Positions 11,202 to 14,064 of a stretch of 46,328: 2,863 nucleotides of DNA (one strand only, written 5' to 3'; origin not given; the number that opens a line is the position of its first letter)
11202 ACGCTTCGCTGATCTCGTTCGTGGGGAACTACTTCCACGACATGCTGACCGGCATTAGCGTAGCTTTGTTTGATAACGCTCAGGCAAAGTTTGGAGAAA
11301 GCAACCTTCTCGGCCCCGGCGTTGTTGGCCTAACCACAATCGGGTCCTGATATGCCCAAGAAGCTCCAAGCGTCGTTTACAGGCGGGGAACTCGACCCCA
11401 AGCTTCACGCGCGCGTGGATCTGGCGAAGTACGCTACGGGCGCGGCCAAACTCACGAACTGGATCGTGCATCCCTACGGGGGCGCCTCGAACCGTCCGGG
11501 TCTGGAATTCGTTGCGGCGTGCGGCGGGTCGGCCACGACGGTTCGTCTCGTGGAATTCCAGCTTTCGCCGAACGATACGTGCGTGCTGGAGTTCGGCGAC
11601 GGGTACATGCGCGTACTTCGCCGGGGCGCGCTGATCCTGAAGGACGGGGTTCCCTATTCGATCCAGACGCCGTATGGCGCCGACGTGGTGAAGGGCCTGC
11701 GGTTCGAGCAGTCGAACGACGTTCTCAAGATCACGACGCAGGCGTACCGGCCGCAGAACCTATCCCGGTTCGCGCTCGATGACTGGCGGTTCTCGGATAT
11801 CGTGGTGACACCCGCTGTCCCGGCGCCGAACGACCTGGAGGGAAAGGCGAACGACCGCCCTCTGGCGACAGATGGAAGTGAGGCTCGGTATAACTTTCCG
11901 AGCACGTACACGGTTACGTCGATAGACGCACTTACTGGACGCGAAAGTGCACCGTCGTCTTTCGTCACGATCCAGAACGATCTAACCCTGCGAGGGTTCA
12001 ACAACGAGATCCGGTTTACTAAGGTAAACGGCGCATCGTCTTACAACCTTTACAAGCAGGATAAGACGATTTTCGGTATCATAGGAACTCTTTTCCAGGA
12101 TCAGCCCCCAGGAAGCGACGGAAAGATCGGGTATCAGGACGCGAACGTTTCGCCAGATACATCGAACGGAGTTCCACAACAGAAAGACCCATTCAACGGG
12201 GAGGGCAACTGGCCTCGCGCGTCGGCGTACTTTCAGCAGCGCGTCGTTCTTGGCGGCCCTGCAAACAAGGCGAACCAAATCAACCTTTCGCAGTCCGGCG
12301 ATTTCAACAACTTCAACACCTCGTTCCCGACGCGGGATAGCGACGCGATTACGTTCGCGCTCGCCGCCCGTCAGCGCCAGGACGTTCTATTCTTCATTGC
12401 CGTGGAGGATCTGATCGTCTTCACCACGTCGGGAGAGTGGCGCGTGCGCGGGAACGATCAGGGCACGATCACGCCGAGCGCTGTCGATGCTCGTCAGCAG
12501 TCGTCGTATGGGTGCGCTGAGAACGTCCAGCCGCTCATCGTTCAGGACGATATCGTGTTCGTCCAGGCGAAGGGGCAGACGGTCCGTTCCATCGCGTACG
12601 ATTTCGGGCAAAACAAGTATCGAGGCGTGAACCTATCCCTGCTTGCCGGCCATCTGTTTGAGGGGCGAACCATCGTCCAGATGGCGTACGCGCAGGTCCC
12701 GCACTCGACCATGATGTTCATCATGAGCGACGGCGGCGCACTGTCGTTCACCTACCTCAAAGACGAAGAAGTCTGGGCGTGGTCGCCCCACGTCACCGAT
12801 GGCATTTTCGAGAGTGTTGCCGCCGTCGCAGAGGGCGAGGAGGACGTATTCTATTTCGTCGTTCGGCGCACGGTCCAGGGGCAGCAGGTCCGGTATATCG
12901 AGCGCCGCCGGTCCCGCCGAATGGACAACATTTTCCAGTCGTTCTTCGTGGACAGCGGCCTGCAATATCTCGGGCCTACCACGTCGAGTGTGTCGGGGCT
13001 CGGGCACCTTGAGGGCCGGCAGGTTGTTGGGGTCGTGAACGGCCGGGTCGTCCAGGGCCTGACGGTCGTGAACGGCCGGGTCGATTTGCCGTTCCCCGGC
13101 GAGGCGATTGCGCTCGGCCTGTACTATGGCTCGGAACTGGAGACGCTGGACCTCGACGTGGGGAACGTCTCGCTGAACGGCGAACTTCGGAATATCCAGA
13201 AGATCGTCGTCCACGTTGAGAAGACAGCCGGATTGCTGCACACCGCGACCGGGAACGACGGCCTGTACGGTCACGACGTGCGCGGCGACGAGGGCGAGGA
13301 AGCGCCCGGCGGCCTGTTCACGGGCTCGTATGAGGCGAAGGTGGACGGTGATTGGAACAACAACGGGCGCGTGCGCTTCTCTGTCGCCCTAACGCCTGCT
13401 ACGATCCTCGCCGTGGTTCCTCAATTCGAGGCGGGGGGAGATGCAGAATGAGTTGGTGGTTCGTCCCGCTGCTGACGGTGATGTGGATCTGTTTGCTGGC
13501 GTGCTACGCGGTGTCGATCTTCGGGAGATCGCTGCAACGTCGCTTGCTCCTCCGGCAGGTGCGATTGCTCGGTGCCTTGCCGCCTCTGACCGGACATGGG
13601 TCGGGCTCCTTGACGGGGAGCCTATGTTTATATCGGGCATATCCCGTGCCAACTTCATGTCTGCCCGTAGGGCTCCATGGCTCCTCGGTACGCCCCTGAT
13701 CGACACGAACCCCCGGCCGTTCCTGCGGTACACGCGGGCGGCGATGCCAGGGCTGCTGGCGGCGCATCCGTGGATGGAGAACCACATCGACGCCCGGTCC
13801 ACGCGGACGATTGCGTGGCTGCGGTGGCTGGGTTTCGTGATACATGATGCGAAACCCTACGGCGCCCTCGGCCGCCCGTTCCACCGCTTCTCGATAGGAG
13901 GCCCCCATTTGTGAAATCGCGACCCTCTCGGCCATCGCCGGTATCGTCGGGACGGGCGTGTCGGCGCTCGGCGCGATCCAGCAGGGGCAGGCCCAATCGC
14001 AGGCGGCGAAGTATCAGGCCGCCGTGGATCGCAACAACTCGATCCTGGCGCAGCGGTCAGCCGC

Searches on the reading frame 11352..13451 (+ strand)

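Call 9: search_protein_families(library=phrogs, proteins=[window:11352-13451:+], max_evalue=0.001)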
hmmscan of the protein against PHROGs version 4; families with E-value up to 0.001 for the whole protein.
window:11352-13451:+ (699 aa): 6 families
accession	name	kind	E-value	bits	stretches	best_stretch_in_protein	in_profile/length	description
phrog_376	-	tail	5.5e-178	594.6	1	5-696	7-711/712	tail protein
phrog_15566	-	tail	2e-97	328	2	278-546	38-305/552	tail protein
phrog_20269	-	unknown function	1.5e-39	137.1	1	1-152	2-155/374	-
phrog_30010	-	unknown function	6e-31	108.8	1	407-541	187-321/517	-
phrog_21185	-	tail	0.00016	20.9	1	283-403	467-595/1038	tail protein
phrog_457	-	tail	0.0003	20.5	0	308-410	370-474/793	tail protein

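Call 10: search_protein_families(library=pfam, proteins=[window:11352-13451:+], max_evalue=0.01)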
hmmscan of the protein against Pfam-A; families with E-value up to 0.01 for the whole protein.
window:11352-13451:+ (699 aa): 1 family
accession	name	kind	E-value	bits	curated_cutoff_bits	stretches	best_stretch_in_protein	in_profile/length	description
PF25675.1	Phage_nozzle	-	0.00013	20.8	27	1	310-411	366-468/794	Bacteriophage nozzle protein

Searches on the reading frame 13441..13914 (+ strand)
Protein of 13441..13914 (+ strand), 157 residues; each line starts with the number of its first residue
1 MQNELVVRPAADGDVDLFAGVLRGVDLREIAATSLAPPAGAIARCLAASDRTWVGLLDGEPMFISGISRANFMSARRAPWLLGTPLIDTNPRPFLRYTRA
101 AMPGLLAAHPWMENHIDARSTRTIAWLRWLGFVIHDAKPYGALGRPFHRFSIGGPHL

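Call 9: search_protein_families(library=phrogs, proteins=[window:13441-13914:+], max_evalue=0.001)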
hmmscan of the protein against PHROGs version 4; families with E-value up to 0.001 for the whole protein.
window:13441-13914:+ (157 aa): 2 families
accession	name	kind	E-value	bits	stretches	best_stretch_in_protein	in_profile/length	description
phrog_308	-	head and packaging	1.8e-32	113.6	1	7-152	5-148/151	internal virion protein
phrog_4177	-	unknown function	7.6e-05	23.8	1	44-135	33-123/143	-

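Call 10: search_protein_families(library=pfam, proteins=[window:13441-13914:+], max_evalue=0.01)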
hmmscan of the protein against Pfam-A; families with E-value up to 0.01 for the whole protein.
window:13441-13914:+ (157 aa): 0 families

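Call 70: search_protein_families(library=ncbifam, proteins=[window:13441-13914:+], max_evalue=0.01)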
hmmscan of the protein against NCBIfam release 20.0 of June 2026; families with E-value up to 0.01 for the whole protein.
window:13441-13914:+ (157 aa): 0 families
